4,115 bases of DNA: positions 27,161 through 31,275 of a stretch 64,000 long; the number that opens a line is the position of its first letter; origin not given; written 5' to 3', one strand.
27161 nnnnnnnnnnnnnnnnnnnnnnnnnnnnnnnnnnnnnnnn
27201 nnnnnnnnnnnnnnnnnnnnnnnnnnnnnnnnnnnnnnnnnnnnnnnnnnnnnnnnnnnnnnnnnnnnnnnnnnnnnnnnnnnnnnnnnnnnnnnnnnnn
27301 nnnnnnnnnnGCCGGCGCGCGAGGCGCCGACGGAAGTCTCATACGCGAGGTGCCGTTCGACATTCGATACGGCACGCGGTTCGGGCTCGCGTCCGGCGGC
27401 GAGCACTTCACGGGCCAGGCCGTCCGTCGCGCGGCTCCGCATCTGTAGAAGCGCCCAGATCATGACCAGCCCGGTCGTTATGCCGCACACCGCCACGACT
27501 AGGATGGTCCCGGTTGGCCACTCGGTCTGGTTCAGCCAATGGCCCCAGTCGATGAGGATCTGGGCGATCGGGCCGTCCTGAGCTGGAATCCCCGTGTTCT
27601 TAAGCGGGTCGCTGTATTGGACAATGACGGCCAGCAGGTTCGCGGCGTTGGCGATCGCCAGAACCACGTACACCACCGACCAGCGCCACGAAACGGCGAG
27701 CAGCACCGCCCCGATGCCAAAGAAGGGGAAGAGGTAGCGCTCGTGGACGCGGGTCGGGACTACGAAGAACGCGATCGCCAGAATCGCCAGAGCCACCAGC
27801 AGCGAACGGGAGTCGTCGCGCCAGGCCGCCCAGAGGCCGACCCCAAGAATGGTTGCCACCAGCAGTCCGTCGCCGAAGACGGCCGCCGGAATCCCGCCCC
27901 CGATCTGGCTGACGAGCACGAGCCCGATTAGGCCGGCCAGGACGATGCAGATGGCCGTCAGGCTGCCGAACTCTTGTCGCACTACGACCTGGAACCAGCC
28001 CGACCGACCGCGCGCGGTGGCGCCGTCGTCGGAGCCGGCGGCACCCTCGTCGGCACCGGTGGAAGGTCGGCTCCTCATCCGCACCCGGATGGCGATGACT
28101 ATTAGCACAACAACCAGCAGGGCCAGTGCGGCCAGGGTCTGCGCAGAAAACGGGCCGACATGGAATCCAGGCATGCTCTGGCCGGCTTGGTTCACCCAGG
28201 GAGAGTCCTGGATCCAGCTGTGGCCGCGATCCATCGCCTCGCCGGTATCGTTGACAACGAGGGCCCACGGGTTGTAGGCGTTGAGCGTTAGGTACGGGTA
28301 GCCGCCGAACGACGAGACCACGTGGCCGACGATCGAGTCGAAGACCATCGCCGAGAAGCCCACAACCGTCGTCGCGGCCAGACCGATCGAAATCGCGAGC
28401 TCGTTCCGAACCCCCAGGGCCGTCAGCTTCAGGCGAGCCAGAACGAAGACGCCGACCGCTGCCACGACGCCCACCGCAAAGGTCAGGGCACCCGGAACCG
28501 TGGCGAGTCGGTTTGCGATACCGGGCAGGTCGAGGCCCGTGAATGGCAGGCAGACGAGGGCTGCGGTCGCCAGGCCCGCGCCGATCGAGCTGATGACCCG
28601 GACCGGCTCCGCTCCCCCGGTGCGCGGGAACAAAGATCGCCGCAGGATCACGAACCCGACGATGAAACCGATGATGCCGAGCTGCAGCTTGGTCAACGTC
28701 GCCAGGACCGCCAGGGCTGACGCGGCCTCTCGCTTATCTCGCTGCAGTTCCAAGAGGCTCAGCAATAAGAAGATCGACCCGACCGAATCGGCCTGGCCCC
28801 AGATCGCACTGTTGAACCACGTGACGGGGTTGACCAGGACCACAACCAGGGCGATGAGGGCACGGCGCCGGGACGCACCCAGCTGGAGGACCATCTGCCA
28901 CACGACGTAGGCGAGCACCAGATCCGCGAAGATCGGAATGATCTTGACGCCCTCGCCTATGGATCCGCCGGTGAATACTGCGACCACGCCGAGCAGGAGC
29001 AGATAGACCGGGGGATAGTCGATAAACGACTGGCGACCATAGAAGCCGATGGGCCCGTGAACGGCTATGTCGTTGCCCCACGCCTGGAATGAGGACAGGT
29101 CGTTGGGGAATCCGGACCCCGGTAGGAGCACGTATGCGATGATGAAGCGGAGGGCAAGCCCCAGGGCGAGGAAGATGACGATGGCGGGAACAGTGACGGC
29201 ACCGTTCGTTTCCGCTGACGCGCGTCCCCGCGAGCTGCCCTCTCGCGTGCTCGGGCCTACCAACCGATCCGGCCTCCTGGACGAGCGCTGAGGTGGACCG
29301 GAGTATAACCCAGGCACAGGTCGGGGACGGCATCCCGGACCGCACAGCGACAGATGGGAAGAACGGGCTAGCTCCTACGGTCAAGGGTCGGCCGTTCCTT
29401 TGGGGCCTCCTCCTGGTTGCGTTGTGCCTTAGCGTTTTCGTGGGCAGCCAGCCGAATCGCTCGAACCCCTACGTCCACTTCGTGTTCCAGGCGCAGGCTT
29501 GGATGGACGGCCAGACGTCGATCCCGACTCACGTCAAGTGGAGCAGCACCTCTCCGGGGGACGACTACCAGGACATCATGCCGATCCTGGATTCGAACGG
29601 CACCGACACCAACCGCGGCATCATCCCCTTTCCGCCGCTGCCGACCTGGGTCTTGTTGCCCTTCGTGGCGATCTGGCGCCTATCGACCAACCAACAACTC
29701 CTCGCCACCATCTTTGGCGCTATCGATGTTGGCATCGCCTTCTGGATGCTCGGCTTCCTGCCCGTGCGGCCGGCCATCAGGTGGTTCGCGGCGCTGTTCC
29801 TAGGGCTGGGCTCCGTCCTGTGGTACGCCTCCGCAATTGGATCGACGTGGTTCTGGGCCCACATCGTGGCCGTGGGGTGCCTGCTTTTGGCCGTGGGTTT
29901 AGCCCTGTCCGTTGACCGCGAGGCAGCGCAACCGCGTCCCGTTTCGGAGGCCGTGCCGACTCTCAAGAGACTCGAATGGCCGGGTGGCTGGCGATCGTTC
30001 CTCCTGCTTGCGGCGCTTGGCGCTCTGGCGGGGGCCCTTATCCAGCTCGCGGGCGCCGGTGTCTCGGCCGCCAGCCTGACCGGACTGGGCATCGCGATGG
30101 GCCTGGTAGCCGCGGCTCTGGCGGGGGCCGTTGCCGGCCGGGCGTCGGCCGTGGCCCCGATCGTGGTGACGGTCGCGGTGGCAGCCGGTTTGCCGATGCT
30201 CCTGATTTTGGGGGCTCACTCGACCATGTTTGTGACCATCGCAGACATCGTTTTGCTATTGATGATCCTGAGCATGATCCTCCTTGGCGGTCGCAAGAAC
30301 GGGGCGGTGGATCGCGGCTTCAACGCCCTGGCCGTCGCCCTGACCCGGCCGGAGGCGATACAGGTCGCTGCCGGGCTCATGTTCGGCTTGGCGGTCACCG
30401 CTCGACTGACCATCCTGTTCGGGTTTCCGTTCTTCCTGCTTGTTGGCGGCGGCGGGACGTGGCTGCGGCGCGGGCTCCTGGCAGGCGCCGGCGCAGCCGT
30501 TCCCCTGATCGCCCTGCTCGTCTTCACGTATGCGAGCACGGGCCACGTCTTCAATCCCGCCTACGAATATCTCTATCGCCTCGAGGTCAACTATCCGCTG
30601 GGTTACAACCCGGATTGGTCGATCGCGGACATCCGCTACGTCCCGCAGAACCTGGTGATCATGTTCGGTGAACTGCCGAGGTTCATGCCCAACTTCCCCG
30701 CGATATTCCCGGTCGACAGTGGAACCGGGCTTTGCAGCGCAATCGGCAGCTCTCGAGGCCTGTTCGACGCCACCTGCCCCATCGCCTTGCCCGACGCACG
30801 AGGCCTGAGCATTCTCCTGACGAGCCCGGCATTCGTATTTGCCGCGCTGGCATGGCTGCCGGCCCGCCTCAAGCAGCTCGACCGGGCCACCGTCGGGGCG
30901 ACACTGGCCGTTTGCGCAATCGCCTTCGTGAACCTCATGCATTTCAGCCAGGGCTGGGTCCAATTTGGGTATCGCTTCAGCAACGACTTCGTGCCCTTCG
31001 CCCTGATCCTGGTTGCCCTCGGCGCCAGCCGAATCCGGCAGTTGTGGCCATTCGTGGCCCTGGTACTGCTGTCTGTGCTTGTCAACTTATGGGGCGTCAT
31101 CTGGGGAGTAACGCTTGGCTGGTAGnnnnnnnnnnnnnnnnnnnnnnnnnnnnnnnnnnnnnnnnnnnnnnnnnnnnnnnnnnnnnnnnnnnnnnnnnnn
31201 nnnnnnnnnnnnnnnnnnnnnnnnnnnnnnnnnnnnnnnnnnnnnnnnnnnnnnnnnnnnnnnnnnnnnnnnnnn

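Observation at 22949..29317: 2122-aa fusion of two GT-C glycosyltransferase modules with an inserted beta-propeller-like domain and a Pro-rich repeat tail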

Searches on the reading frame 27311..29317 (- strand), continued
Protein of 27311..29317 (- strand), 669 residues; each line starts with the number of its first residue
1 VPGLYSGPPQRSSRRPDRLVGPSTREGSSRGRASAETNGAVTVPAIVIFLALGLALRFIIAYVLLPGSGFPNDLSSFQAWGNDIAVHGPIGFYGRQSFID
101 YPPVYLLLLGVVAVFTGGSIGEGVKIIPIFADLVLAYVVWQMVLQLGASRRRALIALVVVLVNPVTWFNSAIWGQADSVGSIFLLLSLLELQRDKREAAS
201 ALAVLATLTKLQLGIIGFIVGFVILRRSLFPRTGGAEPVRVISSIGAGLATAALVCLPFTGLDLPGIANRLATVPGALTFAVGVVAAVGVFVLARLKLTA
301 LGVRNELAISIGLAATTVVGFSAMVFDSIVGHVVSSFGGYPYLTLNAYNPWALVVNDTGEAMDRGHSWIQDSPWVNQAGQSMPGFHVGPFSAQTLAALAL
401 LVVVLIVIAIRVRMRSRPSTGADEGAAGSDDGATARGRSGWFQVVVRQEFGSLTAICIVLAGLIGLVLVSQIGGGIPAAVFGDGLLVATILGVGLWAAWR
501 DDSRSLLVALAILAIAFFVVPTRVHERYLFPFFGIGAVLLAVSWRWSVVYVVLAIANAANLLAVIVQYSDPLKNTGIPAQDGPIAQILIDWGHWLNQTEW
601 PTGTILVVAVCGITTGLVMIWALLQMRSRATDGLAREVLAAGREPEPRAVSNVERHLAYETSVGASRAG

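Call 65: search_solved_structures(query=A2, max_evalue=10, show_alignments=2)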
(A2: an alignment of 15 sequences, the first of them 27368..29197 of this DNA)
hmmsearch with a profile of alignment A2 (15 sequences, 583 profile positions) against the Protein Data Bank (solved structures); distinct sequences matched with E-value up to 10: 0.

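Call 66: find_homologous_proteins(query=P0193)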
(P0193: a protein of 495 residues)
Query P0193 (495 aa): 375 proteins with E <= 0.001 among 8000 candidates; the best 120 are listed.
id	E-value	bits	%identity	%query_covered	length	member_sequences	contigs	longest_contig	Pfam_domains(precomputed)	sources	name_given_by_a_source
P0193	0.0e+0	1063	100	100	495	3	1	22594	-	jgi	jgi:Gpi18-like mannosyltransferase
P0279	1.3e-252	857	78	100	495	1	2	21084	PF03155.22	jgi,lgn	jgi:dolichyl-phosphate-mannose-protein mannosyltransferase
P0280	3.9e-204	697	67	98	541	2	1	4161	PF06728.20,PF03155.22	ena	-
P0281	2.3e-187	642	62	99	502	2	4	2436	-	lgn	-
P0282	1.5e-186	639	63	99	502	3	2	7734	-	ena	-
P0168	2.5e-151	523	53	95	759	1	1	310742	PF03155.22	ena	-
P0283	5.2e-147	509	51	100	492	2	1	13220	PF06728.20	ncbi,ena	-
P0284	6.6e-128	446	56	80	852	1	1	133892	PF03155.22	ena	-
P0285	1.8e-123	431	50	95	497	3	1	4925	PF09594.17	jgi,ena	-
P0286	6.0e-121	423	49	90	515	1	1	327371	PF06728.20,PF03155.22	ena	-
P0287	7.9e-121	422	50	90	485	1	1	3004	PF06728.20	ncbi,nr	ncbi:MAG TPA: hypothetical protein VNW68_05735, partial [Candidatus Limnocylindria bacterium]|nr:hyp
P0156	3.1e-115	404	47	95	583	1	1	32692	-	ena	-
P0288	2.0e-113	398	47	89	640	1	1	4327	PF06728.20,PF03155.22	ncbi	ncbi:MAG TPA: hypothetical protein VIK00_02720, partial [Candidatus Limnocylindrales bacterium]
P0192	3.8e-113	397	48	89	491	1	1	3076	PF06728.20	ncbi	-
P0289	1.9e-112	395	48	89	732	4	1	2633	-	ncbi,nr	ncbi:MAG TPA: hypothetical protein VHN80_04105, partial [Kineosporiaceae bacterium]|nr:hypothetical 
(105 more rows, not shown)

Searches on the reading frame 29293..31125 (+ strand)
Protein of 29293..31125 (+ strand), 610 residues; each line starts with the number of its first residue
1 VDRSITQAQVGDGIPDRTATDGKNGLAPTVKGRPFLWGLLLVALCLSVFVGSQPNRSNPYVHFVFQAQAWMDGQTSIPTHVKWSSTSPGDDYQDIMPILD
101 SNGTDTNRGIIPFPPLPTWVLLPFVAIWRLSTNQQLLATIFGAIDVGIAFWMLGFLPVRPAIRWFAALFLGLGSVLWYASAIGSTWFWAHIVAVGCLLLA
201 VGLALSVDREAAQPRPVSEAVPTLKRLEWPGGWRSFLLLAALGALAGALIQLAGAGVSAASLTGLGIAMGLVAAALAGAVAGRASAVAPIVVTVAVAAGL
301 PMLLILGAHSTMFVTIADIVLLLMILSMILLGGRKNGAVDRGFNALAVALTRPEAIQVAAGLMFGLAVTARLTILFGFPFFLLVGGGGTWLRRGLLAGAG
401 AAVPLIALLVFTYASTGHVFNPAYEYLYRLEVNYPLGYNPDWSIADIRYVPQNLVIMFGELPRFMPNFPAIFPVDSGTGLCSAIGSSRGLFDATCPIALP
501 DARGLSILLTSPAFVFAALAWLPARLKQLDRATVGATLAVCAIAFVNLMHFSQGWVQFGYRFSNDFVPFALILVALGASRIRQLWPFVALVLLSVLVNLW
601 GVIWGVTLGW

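Call 11: search_protein_families(library=pfam, proteins=[window:29293-31125:+], max_evalue=0.001)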
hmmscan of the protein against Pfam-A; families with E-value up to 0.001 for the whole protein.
window:29293-31125:+ (610 aa): 0 families

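Call 12: search_protein_families(library=pfam, proteins=[window:29293-31125:+], max_evalue=0.1)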
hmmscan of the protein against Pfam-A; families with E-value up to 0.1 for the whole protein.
window:29293-31125:+ (610 aa): 0 families

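Call 23: search_protein_families(library=ncbifam, proteins=[window:29293-31125:+], max_evalue=0.001)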
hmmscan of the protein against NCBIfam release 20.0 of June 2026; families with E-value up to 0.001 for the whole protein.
window:29293-31125:+ (610 aa): 0 families

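Call 50: search_solved_structures(query=window:29293-31122:+, max_evalue=10)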
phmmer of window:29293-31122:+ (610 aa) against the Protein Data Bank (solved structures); distinct sequences matched with E-value up to 10: 0.
